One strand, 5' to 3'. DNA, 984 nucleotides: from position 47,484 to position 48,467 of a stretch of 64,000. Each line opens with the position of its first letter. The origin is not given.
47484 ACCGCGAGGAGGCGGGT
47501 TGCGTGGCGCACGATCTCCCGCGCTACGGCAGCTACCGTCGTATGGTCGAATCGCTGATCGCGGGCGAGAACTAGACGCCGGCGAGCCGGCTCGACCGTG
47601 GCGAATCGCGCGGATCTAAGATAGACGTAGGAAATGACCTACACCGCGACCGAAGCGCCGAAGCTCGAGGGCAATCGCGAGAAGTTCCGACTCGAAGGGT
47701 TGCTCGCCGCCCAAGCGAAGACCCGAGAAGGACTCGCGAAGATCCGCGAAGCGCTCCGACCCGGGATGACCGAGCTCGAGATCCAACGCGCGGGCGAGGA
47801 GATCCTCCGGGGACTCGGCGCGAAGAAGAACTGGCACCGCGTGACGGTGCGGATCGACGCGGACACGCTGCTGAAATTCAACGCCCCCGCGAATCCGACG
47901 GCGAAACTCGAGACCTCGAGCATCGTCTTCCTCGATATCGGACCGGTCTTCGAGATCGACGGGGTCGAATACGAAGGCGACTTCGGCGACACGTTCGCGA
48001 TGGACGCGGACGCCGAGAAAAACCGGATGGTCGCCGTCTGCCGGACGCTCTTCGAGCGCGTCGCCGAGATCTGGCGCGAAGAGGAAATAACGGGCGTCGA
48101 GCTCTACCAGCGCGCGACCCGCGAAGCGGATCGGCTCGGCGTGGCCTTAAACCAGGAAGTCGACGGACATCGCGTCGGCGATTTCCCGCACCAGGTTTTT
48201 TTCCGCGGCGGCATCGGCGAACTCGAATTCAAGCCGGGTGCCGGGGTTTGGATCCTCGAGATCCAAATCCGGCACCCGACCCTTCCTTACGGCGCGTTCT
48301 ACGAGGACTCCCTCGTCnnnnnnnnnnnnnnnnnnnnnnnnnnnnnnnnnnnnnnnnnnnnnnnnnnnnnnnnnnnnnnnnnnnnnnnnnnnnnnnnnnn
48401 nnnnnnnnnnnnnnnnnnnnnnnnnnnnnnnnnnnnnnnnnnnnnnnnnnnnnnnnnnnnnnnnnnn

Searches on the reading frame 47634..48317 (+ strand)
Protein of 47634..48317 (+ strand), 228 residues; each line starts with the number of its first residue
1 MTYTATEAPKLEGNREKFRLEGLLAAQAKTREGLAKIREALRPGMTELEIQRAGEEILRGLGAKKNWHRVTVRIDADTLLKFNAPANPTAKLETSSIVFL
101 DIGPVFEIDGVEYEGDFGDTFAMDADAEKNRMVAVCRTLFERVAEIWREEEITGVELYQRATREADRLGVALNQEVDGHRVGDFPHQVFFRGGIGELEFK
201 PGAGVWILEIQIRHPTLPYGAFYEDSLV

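Call 4: search_protein_families(library=pfam, proteins=[window:47634-48317:+], max_evalue=1)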
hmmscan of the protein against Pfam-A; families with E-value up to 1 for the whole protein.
window:47634-48317:+ (228 aa): 2 families
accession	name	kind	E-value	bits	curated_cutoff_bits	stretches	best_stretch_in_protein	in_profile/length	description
PF00557.29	Peptidase_M24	-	2.4e-15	57.3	23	1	23-202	3-180/208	Metallopeptidase family M24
PF14384.12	BrnA_antitoxin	-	0.1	13.4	26.1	1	58-85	24-52/68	BrnA antitoxin of type II toxin-antitoxin system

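Call 5: find_homologous_proteins(query=window:47634-48317:+)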
Query window:47634-48317:+ (228 aa): 963 proteins with E <= 0.001 among 1492 candidates; the best 120 are listed.
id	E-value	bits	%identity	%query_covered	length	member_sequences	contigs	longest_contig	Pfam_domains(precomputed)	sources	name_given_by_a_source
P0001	1.2e-136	472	93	100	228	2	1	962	PF00557.30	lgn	-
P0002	2.1e-116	405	82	96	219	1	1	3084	PF00557.30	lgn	-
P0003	2.6e-115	402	79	100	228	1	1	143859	PF00557.30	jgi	jgi:Xaa-Pro aminopeptidase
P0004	4.1e-110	385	74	100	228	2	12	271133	PF00557.30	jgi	jgi:methionine aminopeptidase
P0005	4.4e-109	381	73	100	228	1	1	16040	PF00557.30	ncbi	-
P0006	5.0e-108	378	76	98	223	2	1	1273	PF00557.30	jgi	-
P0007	7.6e-108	377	75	97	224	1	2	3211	PF00557.30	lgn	-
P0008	1.2e-93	331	65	100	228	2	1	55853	PF00557.30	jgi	jgi:hypothetical protein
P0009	1.8e-92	327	67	96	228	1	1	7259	PF00557.30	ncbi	-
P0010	2.6e-92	327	67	97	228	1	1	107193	PF00557.30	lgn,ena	-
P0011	2.7e-92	326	65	100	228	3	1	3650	PF00557.30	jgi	jgi:Xaa-Pro aminopeptidase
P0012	3.4e-92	326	67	100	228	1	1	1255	PF00557.30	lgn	-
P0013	1.4e-82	295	61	95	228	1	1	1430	PF00557.30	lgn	-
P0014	4.0e-78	280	58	95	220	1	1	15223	PF00557.30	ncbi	-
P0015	1.1e-77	279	66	81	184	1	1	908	PF00557.30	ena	-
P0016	4.9e-77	277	58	96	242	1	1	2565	PF00557.30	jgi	jgi:Xaa-Pro aminopeptidase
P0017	9.6e-77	276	54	100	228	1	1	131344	PF00557.30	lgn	-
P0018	1.2e-76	275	58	95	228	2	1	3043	PF00557.30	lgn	-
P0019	2.0e-74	268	56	97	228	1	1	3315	PF00557.30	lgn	-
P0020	4.3e-71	257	53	95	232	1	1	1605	PF00557.30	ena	-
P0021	5.8e-71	257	55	96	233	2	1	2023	PF00557.30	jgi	jgi:Xaa-Pro aminopeptidase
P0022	1.3e-70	256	55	95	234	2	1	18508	PF00557.30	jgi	jgi:Xaa-Pro aminopeptidase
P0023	4.3e-68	247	51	95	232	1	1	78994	PF00557.30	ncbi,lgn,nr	ncbi:MAG: aminopeptidase P family protein [Cryobacterium sp.]|nr:aminopeptidase P family protein [Ol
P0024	2.8e-56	209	47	99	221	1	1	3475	PF00557.30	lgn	-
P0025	4.4e-56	208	47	98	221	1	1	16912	PF00557.30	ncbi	-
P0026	5.2e-55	205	50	93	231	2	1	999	PF00557.30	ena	-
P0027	3.0e-53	199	45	97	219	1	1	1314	PF00557.30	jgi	jgi:hypothetical protein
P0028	4.0e-53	198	48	93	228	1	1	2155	PF00557.30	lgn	-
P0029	5.0e-53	198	46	95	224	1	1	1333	PF00557.30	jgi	jgi:Xaa-Pro aminopeptidase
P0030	1.6e-52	196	47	93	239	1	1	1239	PF00557.30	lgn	-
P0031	4.3e-52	195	43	97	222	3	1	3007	PF00557.30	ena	-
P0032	5.4e-52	195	45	96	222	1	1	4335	PF00557.30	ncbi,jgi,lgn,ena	jgi:Xaa-Pro aminopeptidase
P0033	7.5e-52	194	42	99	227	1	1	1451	PF00557.30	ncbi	-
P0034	1.7e-51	193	45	97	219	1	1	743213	PF00557.30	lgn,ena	-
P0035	4.0e-51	192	44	95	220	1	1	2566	PF00557.30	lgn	-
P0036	1.2e-50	190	45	90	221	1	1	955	PF00557.30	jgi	jgi:Xaa-Pro aminopeptidase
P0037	2.0e-50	190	45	96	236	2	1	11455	PF00557.30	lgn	-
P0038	2.4e-50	189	42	96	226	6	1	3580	PF00557.30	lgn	-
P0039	4.4e-50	188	43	96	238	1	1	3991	PF00557.30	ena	-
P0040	5.0e-50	188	46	87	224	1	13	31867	PF00557.30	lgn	-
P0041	5.2e-50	188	42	95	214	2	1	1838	PF00557.30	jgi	jgi:Xaa-Pro aminopeptidase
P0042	1.0e-49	187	45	93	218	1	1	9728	PF00557.30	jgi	jgi:Xaa-Pro aminopeptidase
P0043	1.3e-49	187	41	99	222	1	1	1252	PF00557.30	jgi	jgi:Xaa-Pro aminopeptidase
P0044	1.3e-49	187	43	95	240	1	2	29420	PF00557.30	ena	-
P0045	1.4e-49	187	41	100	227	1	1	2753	PF00557.30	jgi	jgi:Xaa-Pro aminopeptidase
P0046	1.7e-49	187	41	98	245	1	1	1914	PF00557.30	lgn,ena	-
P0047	2.0e-49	186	47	93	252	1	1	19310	PF00557.30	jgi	jgi:hypothetical protein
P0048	2.2e-49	186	45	97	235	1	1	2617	PF00557.30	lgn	-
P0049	3.0e-49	186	43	95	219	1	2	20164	PF00557.30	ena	-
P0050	3.1e-49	186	43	98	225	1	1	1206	PF00557.30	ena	-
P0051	5.4e-49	185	42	100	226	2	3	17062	PF00557.30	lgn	-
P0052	6.8e-49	185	41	98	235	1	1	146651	PF00557.30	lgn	-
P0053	1.0e-48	184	44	99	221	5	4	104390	PF00557.30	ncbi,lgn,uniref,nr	ncbi:M24 family metallopeptidase [Novosphingobium sp. ST904]|uniref:M24 family metallopeptidase n=1 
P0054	1.1e-48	184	44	100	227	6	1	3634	PF00557.30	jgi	jgi:Xaa-Pro aminopeptidase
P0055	1.2e-48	184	44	100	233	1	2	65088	PF00557.30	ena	-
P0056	1.4e-48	184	44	91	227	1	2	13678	PF00557.30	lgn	-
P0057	1.6e-48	183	43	95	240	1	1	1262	PF00557.30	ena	-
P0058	1.7e-48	183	42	96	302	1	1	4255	PF00557.30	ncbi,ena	-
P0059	1.7e-48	183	44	98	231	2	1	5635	PF00557.30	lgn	-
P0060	2.0e-48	183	44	90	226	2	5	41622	PF00557.30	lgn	-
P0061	2.1e-48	183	44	99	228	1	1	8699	PF00557.30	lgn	-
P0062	2.5e-48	183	47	86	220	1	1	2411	PF00557.30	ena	-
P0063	2.9e-48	183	40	96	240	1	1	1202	PF00557.30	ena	-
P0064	4.7e-48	182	46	92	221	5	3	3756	PF00557.30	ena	-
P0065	5.2e-48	182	44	94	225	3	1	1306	PF00557.30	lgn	-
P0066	5.4e-48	182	41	90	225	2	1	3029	PF00557.30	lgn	-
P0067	5.4e-48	182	43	96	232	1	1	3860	PF00557.30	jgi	-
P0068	5.8e-48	182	44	96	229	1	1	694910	PF00557.30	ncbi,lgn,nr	ncbi:MAG: aminopeptidase P family protein [Leptospirales bacterium]|nr:aminopeptidase P family prote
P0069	6.1e-48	181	43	94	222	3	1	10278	PF00557.30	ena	-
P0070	6.6e-48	181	45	90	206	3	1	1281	PF00557.30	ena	-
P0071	7.1e-48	181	40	97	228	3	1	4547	PF00557.30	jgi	jgi:Xaa-Pro aminopeptidase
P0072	7.3e-48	181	41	100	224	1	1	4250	PF00557.30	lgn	-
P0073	8.4e-48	181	43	93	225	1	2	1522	PF00557.30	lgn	-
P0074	9.0e-48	181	43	96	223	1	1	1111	PF00557.30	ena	-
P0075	9.3e-48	181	43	97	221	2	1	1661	PF00557.30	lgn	-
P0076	9.4e-48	181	43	93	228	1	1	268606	PF00557.30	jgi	jgi:Xaa-Pro aminopeptidase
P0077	1.1e-47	181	46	90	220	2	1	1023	PF00557.30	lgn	-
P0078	1.2e-47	180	46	90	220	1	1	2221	PF00557.30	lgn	-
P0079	1.2e-47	180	46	92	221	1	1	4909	PF00557.30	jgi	-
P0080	1.3e-47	180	46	89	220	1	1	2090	PF00557.30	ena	-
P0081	1.3e-47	180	43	96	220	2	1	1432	PF00557.30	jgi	jgi:Xaa-Pro aminopeptidase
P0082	1.5e-47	180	44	93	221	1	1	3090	PF00557.30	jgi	jgi:Xaa-Pro aminopeptidase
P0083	1.6e-47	180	42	93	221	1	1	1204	PF00557.30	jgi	jgi:hypothetical protein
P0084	1.7e-47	180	46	92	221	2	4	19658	PF00557.30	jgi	jgi:Xaa-Pro aminopeptidase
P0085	1.7e-47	180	40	98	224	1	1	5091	PF00557.30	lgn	-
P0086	1.7e-47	180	43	96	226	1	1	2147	PF00557.30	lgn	-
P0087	2.0e-47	180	48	86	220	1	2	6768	PF00557.30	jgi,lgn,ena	-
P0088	2.0e-47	180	41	95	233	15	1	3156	PF00557.30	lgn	-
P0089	2.2e-47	180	41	100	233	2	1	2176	PF00557.30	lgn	-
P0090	2.3e-47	180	46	92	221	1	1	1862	PF00557.30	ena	-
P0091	2.5e-47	179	43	94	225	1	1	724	PF00557.30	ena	-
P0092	2.6e-47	179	40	99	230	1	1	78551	PF00557.30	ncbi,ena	-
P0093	2.6e-47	179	45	90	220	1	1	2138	PF00557.30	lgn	-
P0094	3.1e-47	179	46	92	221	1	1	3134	PF00557.30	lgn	-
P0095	3.5e-47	179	46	90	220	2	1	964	PF00557.30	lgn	-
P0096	3.5e-47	179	44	92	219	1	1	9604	PF00557.30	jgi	jgi:Xaa-Pro aminopeptidase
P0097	3.6e-47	179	40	99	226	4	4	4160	PF00557.30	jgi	jgi:Xaa-Pro aminopeptidase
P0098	3.6e-47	179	46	90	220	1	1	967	PF00557.30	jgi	jgi:Xaa-Pro aminopeptidase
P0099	3.7e-47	179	43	96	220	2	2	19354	PF00557.30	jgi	jgi:Xaa-Pro aminopeptidase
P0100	3.7e-47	179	45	90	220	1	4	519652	PF00557.30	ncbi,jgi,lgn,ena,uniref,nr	ncbi:M24 family metallopeptidase [Dyella sp. SG609]|uniref:M24 family metallopeptidase n=1 Tax=Dyell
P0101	3.9e-47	179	46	90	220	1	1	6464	PF00557.30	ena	-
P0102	3.9e-47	179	46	90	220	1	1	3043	PF00557.30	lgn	-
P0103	3.9e-47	179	46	93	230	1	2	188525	PF00557.30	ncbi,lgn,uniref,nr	ncbi:metallopeptidase family M24 [Luteibacter rhizovicinus]|uniref:Metallopeptidase family M24 n=1 T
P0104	4.0e-47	179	46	90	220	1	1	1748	PF00557.30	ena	-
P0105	5.2e-47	178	39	99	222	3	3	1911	PF00557.30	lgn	-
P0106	5.4e-47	178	43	93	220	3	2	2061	PF00557.30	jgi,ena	-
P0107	5.4e-47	178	45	95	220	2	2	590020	PF00557.30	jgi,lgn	-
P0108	5.5e-47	178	42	93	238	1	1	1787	PF00557.30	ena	-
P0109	5.7e-47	178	42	91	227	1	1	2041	PF00557.30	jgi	jgi:Xaa-Pro aminopeptidase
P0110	6.4e-47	178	42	96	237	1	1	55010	PF00557.30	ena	-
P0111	7.0e-47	178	39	97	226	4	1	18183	PF00557.30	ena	-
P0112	7.6e-47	178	44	99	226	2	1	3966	PF00557.30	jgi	jgi:Xaa-Pro aminopeptidase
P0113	8.3e-47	178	39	97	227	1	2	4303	PF00557.30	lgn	-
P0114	1.0e-46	177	45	90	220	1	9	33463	PF00557.30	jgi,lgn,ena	-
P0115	1.1e-46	177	45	90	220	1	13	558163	PF00557.30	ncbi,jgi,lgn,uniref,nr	ncbi:M24 family metallopeptidase [Dyella marensis]|uniref:Metallopeptidase family M24 n=1 Tax=Dyella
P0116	1.1e-46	177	42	93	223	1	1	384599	PF00557.30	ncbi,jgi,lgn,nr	ncbi:MAG TPA: M24 family metallopeptidase [Caulobacteraceae bacterium]|jgi:Xaa-Pro aminopeptidase|nr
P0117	1.1e-46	177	46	91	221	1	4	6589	PF00557.30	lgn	-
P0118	1.1e-46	177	43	93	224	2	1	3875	PF00557.30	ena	-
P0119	1.3e-46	177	41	100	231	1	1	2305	PF00557.30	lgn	-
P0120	1.3e-46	177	41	95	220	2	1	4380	PF00557.30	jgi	jgi:Xaa-Pro aminopeptidase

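Call 9: find_encoding_contigs(protein=P0003, flank=4000, max_places=2)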
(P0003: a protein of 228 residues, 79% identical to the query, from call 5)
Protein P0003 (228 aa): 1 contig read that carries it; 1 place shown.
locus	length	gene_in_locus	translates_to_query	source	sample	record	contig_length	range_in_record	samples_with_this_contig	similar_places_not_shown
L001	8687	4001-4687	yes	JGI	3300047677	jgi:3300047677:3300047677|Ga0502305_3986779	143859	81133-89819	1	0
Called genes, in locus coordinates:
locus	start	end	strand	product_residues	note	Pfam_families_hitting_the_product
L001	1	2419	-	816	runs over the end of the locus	PF00133:tRNA-synt_1, PF01406:tRNA-synt_1e (faint), PF09334:tRNA-synt_1g, PF13603:tRNA-synt_1_2, PF00133:tRNA-synt_1, PF09334:tRNA-synt_1g (weak), PF08264:Anticodon_1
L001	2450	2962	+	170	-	-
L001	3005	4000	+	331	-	PF03193:RsgA_GTPase, PF01926:MMR_HSR1 (weak)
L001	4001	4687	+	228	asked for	PF00557:Peptidase_M24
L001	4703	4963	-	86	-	-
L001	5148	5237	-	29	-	-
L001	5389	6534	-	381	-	PF02771:Acyl-CoA_dh_N, PF02770:Acyl-CoA_dh_M, PF00441:Acyl-CoA_dh_1, PF08028:Acyl-CoA_dh_2, PF22924:ACOX_C_alpha1 (weak)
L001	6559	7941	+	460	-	PF01189:Methyltr_RsmB-F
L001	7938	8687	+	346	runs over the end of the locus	PF01180:DHO_dh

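Call 10: find_encoding_contigs(protein=P0004, flank=4000, max_places=3)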
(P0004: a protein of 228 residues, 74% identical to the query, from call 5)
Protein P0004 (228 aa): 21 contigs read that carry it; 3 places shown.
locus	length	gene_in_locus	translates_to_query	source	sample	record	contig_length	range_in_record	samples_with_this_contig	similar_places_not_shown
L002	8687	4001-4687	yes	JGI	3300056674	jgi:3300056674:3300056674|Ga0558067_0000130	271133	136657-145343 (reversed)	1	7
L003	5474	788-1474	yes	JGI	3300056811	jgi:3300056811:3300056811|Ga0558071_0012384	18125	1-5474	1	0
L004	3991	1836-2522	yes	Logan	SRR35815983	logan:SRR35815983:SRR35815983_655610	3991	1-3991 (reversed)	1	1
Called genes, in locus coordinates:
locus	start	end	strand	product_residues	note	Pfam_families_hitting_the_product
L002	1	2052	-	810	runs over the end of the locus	PF00133:tRNA-synt_1, PF01406:tRNA-synt_1e (faint), PF09334:tRNA-synt_1g, PF13603:tRNA-synt_1_2, PF00133:tRNA-synt_1, PF09334:tRNA-synt_1g (weak), PF08264:Anticodon_1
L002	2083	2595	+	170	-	-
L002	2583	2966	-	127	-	-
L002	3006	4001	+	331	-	PF03193:RsgA_GTPase, PF01926:MMR_HSR1 (weak)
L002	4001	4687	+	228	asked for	PF00557:Peptidase_M24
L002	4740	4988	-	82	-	-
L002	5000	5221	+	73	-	-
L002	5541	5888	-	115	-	-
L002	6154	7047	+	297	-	PF01844:HNH (weak)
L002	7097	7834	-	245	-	PF02517:Rce1-like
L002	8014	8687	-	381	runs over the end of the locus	PF02771:Acyl-CoA_dh_N, PF02770:Acyl-CoA_dh_M, PF00441:Acyl-CoA_dh_1, PF08028:Acyl-CoA_dh_2, PF22924:ACOX_C_alpha1 (weak)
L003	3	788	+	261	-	?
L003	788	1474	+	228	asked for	PF00557:Peptidase_M24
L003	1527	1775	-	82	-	-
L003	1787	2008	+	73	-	-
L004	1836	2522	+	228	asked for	PF00557:Peptidase_M24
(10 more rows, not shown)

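Call 11: find_encoding_contigs(protein=P0002, flank=4000, max_places=2)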
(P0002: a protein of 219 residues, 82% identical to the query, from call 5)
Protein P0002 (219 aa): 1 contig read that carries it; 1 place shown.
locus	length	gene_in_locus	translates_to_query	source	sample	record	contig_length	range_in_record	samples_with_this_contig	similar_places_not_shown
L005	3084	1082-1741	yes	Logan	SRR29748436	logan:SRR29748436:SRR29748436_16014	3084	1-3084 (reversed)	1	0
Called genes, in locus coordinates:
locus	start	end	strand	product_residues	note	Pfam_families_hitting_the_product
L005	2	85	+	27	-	?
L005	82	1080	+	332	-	PF03193:RsgA_GTPase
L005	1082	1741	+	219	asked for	PF00557:Peptidase_M24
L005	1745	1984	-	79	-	-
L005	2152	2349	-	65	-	-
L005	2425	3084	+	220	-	?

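Call 15: search_solved_structures(query=A1, max_evalue=0.001, show_alignments=3)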
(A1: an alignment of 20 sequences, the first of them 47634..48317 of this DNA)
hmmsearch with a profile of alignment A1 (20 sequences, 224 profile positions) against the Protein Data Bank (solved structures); distinct sequences matched with E-value up to 0.001: 56.
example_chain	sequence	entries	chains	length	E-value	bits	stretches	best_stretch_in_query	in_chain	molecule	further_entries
1pv9_A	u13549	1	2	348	8.7e-11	44.8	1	17-128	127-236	Xaa-Pro dipeptidase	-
1wy2_A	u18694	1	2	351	3.4e-09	39.6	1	19-128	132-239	Xaa-Pro dipeptidase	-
1o0x_A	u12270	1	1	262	4.4e-09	39.3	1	13-179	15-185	Methionine aminopeptidase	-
2zsg_A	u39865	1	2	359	6.7e-08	35.4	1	9-160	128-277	Aminopeptidase P, putative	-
5giu_A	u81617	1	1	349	7.8e-07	31.9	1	19-131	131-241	Proline dipeptidase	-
5cdl_A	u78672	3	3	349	7.8e-07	31.9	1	19-131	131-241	Proline dipeptidase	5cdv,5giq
4juq_A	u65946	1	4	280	7.9e-07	31.9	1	19-183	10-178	Methionine aminopeptidase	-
4fo7_A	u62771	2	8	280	7.9e-07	31.9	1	19-183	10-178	Methionine aminopeptidase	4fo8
1qxw_A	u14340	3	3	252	1.1e-06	31.4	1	31-182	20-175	methionyl aminopeptidase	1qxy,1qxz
8bqd_x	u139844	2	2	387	2.3e-06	30.4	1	19-182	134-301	Methionine aminopeptidase 1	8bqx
3q6d_A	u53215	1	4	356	3e-06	30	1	16-125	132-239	Proline dipeptidase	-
5cnx_A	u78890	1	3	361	6.6e-06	28.9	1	19-122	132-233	Aminopeptidase YpdF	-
9kw9_A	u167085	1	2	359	1.7e-05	27.5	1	14-133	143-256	Proline dipeptidase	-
9kwa_A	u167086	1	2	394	2e-05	27.3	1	14-133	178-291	Proline dipeptidase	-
4ege_A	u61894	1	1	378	3.8e-05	26.4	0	10-122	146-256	Dipeptidase PepE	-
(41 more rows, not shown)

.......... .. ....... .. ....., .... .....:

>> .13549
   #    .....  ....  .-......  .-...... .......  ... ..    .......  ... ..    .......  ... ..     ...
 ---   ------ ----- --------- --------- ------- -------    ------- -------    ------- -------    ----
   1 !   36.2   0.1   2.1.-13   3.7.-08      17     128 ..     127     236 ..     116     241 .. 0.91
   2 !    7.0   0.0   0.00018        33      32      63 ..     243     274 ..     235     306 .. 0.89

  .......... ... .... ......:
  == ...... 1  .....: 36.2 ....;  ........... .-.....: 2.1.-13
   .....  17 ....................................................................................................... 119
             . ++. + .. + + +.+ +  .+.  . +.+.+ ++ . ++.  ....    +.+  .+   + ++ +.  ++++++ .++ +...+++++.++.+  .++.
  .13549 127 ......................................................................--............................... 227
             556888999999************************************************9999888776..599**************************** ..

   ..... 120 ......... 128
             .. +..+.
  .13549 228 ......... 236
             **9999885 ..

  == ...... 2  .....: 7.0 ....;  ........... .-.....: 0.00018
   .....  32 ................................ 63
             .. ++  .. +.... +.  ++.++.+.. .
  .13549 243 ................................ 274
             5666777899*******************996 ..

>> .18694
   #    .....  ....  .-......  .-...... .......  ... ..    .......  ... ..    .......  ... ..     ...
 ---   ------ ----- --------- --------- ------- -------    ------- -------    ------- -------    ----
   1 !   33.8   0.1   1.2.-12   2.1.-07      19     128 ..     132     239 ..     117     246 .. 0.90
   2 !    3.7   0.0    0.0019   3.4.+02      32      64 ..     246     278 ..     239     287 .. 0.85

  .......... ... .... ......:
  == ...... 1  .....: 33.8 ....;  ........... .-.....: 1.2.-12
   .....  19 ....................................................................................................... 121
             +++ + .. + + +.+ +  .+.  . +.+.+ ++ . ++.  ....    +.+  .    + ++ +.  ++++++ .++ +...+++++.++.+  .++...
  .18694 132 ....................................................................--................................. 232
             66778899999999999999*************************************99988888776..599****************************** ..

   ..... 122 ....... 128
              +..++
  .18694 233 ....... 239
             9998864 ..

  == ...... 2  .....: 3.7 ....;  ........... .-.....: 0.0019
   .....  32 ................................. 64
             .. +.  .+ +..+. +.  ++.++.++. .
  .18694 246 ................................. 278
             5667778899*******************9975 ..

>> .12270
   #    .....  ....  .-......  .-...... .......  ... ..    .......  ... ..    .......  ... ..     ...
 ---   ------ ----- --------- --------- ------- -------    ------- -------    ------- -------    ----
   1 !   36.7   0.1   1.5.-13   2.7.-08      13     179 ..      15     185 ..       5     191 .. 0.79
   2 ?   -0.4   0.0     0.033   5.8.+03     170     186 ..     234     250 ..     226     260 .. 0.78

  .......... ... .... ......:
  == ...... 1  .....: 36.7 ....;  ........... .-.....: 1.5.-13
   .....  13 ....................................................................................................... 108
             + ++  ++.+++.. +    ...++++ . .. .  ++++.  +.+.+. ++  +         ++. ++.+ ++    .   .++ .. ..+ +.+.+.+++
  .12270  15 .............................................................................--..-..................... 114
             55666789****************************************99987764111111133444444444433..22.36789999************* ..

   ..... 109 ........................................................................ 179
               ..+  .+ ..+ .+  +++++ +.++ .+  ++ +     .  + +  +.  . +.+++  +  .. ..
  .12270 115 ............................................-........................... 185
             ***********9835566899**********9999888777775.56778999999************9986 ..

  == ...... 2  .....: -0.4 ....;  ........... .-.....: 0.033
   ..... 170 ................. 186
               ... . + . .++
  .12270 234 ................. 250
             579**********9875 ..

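Call 16: search_protein_families(library=ncbifam, proteins=[window:47634-48317:+], max_evalue=0.1)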
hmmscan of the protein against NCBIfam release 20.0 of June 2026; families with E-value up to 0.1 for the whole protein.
window:47634-48317:+ (228 aa): 1 family
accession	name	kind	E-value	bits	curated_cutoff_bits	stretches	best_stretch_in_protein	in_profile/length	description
TIGR00500.1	met_pdase_I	equivalog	0.0039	16.7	171.35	1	22-187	11-175/247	type I methionyl aminopeptidase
